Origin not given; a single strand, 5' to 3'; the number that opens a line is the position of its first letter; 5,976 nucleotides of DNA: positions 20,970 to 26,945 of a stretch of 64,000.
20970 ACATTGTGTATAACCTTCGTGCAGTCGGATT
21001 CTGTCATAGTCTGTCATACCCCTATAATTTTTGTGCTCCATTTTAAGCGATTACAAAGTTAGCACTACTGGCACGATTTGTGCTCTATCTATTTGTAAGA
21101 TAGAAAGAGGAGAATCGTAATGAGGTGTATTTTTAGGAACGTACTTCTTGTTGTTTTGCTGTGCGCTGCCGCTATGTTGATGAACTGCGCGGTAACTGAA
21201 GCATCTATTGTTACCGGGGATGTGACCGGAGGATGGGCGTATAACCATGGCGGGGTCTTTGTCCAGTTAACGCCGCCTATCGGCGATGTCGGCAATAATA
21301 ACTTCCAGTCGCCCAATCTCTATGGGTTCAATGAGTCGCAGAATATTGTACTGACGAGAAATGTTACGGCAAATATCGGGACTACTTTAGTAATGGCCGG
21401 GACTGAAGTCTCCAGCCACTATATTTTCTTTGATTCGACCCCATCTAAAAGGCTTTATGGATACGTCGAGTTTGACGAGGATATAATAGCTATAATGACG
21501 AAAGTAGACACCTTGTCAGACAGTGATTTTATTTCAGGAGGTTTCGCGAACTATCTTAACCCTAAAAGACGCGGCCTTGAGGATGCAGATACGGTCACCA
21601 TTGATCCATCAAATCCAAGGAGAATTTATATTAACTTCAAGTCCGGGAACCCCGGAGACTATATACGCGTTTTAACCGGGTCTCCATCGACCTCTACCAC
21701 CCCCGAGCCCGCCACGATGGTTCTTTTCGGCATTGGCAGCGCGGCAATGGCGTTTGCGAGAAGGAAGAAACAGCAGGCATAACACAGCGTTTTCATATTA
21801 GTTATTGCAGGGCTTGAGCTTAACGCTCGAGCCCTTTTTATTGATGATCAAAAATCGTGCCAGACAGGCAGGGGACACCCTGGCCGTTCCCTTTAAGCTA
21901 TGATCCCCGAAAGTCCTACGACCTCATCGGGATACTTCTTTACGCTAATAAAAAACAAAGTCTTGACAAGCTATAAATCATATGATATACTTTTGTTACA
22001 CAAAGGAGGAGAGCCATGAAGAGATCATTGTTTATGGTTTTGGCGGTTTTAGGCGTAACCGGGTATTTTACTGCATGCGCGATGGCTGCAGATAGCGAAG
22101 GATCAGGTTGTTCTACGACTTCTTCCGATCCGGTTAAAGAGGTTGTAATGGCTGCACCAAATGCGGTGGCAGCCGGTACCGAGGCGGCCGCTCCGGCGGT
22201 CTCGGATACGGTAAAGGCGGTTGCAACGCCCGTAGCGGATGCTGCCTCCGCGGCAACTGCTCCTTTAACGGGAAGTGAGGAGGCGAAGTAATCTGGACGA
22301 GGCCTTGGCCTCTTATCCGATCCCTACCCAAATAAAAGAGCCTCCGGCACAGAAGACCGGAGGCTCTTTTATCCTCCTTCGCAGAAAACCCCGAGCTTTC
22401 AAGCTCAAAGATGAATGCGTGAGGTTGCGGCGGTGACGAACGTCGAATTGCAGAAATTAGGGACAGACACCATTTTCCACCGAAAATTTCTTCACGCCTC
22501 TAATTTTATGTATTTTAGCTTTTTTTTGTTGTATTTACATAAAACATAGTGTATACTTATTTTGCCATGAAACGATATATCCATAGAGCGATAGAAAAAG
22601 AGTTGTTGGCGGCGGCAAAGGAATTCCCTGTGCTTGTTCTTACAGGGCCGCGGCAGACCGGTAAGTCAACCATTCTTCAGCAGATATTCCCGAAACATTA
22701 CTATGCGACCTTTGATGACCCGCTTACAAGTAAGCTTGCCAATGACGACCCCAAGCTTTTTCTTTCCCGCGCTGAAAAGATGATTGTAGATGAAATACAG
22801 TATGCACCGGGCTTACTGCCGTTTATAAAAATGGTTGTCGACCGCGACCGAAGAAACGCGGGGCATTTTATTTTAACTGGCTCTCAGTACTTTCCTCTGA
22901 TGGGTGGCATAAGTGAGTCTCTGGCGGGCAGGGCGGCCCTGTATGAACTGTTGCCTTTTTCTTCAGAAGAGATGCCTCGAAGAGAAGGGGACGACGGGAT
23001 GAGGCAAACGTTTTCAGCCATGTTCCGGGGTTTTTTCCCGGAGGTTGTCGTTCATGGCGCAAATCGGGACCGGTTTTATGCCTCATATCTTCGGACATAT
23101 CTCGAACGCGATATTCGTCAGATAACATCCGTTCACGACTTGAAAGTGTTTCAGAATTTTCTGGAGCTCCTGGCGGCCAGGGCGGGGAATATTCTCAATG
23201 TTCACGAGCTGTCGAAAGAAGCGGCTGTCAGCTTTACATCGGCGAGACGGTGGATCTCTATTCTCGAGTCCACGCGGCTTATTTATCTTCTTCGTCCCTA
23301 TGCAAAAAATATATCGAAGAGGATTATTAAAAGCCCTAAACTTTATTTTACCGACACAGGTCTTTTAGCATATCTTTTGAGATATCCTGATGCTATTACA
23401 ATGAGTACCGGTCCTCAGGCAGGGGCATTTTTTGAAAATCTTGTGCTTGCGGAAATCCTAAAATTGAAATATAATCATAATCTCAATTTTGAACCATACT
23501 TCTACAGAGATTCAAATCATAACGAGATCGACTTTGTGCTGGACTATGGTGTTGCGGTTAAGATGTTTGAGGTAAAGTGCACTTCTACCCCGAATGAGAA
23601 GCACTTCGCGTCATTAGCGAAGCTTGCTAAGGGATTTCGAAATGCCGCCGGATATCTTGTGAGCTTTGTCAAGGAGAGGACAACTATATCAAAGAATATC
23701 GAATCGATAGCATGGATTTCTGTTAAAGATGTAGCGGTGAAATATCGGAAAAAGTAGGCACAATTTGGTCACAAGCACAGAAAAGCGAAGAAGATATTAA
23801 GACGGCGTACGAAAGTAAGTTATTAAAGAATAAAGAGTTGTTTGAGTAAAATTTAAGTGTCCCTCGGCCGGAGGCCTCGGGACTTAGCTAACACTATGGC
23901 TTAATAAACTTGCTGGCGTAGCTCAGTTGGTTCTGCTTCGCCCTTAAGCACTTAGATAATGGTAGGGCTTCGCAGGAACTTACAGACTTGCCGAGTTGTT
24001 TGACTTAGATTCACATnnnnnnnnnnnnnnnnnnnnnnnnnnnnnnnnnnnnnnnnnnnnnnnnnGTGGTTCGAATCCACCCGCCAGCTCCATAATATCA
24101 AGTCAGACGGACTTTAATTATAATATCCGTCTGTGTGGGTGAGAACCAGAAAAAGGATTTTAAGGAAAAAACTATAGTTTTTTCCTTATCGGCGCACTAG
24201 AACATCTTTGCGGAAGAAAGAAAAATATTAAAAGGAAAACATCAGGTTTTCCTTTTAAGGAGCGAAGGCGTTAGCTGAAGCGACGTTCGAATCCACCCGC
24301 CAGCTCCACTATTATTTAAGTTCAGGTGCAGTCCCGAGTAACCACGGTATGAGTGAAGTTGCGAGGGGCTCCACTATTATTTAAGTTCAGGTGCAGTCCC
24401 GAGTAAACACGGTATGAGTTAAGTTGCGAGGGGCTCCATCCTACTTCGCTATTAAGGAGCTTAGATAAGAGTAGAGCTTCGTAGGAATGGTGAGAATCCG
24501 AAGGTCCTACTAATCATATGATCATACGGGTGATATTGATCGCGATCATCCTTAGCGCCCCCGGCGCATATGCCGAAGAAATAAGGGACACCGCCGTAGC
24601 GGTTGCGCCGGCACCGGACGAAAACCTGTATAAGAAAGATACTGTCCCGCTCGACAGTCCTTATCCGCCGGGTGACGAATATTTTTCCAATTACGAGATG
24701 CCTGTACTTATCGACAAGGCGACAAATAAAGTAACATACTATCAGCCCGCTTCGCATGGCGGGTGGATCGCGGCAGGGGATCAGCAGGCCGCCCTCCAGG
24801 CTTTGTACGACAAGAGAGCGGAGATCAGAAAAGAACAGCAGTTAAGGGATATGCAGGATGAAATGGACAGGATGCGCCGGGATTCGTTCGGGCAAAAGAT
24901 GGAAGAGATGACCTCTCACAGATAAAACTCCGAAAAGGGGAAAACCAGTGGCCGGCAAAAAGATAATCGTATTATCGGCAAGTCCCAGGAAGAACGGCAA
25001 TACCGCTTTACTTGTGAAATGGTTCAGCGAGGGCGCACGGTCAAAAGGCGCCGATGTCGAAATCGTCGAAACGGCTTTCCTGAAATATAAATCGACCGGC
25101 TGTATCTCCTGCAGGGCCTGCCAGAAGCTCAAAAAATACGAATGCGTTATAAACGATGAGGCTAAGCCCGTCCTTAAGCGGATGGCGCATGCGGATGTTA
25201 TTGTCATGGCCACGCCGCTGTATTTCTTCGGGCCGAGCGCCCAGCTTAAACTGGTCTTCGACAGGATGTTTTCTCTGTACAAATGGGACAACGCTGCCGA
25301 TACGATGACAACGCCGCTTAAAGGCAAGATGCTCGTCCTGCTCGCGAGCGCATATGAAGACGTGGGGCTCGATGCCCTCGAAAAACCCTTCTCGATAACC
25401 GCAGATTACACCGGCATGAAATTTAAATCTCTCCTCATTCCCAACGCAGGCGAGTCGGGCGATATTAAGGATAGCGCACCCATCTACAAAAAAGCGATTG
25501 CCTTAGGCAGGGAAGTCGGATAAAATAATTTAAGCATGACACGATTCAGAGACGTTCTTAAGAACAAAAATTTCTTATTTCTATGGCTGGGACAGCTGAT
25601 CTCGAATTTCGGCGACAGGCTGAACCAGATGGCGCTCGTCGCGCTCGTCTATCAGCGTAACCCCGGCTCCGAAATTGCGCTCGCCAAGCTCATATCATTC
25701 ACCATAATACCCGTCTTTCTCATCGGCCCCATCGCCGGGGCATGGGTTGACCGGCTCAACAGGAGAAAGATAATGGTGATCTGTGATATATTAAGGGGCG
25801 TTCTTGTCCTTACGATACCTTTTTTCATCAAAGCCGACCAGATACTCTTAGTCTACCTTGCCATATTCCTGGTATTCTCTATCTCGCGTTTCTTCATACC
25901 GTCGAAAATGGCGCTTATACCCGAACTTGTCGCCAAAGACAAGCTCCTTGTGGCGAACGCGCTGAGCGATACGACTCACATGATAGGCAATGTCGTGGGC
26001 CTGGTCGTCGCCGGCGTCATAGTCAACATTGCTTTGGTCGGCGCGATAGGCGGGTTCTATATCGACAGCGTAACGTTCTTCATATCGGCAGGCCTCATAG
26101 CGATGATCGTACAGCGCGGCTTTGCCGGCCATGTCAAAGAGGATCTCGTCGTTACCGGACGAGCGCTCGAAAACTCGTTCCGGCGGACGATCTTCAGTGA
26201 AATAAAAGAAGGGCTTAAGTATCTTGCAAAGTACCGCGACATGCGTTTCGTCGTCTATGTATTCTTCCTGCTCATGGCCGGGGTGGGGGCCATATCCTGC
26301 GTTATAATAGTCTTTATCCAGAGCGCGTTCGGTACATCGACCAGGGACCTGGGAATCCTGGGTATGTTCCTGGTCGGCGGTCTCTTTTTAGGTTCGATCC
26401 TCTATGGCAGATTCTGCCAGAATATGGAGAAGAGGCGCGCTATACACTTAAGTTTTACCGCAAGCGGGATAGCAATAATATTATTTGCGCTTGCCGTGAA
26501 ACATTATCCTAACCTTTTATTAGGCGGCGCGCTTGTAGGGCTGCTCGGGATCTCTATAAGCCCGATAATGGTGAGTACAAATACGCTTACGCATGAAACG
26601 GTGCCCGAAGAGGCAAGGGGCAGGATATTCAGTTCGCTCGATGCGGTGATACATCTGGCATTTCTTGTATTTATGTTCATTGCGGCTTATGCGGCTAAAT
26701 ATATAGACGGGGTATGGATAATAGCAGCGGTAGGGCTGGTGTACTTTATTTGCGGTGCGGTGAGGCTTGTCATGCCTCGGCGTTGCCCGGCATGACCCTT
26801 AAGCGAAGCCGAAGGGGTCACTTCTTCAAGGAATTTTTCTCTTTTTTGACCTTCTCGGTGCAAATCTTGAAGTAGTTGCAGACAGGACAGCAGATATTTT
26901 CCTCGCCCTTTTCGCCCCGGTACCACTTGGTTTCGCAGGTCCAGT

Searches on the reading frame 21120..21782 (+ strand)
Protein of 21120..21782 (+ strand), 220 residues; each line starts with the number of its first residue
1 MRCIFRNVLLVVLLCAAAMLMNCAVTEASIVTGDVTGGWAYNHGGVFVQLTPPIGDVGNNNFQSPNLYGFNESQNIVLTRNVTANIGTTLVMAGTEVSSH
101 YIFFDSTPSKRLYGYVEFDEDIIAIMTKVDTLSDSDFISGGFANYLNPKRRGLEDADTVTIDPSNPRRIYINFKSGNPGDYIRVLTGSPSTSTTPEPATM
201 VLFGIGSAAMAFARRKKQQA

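Call 46: search_protein_families(library=pfam, proteins=[window:21120-21782:+], max_evalue=0.01)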
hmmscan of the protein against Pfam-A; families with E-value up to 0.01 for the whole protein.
window:21120-21782:+ (220 aa): 1 family
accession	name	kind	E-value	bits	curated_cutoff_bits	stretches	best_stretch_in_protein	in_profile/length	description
PF07589.16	PEP-CTERM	-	3.9e-07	30.3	20.7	1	193-215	1-24/24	PEP-CTERM motif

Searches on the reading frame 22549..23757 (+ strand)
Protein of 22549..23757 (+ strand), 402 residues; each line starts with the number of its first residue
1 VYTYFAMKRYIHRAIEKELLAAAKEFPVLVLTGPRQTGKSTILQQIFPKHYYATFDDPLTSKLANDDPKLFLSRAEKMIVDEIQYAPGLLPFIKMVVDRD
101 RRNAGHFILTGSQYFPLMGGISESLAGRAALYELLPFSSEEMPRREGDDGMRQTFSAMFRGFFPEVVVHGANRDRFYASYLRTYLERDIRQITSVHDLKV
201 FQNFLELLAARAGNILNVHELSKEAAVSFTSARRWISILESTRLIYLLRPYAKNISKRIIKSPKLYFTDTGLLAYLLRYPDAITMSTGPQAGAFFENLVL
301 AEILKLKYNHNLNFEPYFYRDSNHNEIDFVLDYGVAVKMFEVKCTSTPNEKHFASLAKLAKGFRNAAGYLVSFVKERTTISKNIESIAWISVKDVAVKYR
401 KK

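Call 20: search_protein_families(library=padloc, proteins=[window:22549-23757:+], max_evalue=0.1)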
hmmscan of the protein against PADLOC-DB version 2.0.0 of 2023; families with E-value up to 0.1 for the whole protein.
window:22549-23757:+ (402 aa): 9 families
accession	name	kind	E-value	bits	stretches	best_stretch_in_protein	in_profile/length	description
PDLC04790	PDC-S01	-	8.1e-103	342.4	1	3-386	4-411/422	-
PDLC04789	PDC-S01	-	1.4e-61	206.6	1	11-353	2-349/375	-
PDLC04787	PDC-S01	-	3.4e-37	126.3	1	6-388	5-401/412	-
PDLC04791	PDC-S01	-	1.6e-30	104.1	1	13-371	8-375/395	-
PDLC04786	PDC-S01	-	1.5e-16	58.2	2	258-364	301-403/439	-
PDLC04792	PDC-S01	-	4.6e-15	53.2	2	264-350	306-390/452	-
PDLC04788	PDC-S01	-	1.1e-14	52.2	1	174-351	206-389/448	-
PDLC01037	Csx1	-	0.0015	16.1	1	270-386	197-291/320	ARF+Nuclease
PDLC01968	CARF_PDDEXK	-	0.047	10.8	1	291-362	238-311/361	-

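Call 46: search_protein_families(library=pfam, proteins=[window:22549-23757:+], max_evalue=0.01)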
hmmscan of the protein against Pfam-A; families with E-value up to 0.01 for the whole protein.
window:22549-23757:+ (402 aa): 3 families
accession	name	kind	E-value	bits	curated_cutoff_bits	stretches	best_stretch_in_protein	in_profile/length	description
PF13635.12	DUF4143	-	1.4e-42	145.6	28.1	1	186-344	1-159/160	Domain of unknown function (DUF4143)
PF13173.12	AAA_14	-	5.6e-27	94.7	27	1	27-142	3-128/129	AAA domain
PF13191.12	AAA_16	-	0.0095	16.9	32.6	0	23-48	21-46/167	AAA ATPase domain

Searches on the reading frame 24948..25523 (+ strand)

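Call 46: search_protein_families(library=pfam, proteins=[window:24948-25523:+], max_evalue=0.01)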
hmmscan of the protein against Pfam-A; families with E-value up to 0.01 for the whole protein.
window:24948-25523:+ (191 aa): 2 families
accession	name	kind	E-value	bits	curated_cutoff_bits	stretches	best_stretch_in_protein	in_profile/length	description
PF03358.20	FMN_red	-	6.1e-23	81.5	24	1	5-150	2-131/152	NADPH-dependent FMN reductase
PF02525.22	Flavodoxin_2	-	2.4e-14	54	27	1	4-159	1-169/198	Flavodoxin-like fold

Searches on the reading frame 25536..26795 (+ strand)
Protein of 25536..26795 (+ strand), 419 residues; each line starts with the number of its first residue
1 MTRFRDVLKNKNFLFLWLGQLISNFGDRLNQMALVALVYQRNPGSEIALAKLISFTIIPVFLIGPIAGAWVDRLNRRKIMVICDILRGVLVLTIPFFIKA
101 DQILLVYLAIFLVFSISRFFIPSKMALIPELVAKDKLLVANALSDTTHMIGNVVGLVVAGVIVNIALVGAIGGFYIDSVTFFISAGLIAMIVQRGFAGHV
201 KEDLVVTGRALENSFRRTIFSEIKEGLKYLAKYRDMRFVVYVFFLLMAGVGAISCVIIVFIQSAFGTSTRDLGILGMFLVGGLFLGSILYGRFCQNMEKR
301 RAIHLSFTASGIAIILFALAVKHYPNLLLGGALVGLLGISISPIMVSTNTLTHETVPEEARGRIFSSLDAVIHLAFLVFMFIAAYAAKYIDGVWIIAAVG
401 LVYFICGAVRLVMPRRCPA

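Call 46: search_protein_families(library=pfam, proteins=[window:25536-26795:+], max_evalue=0.01)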
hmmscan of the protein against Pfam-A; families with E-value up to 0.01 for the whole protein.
window:25536-26795:+ (419 aa): 3 families
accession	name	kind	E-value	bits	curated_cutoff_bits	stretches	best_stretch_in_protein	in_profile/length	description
PF07690.21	MFS_1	-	2.1e-28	99.7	33.4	2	16-252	1-220/347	Major Facilitator Superfamily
PF05977.19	MFS_3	-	5.8e-18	65.1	27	1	8-363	7-343/524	Transmembrane secretion effector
PF11700.14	ATG22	-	0.0095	15.1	24.1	1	45-320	71-365/482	Vacuole effluxer Atg22 like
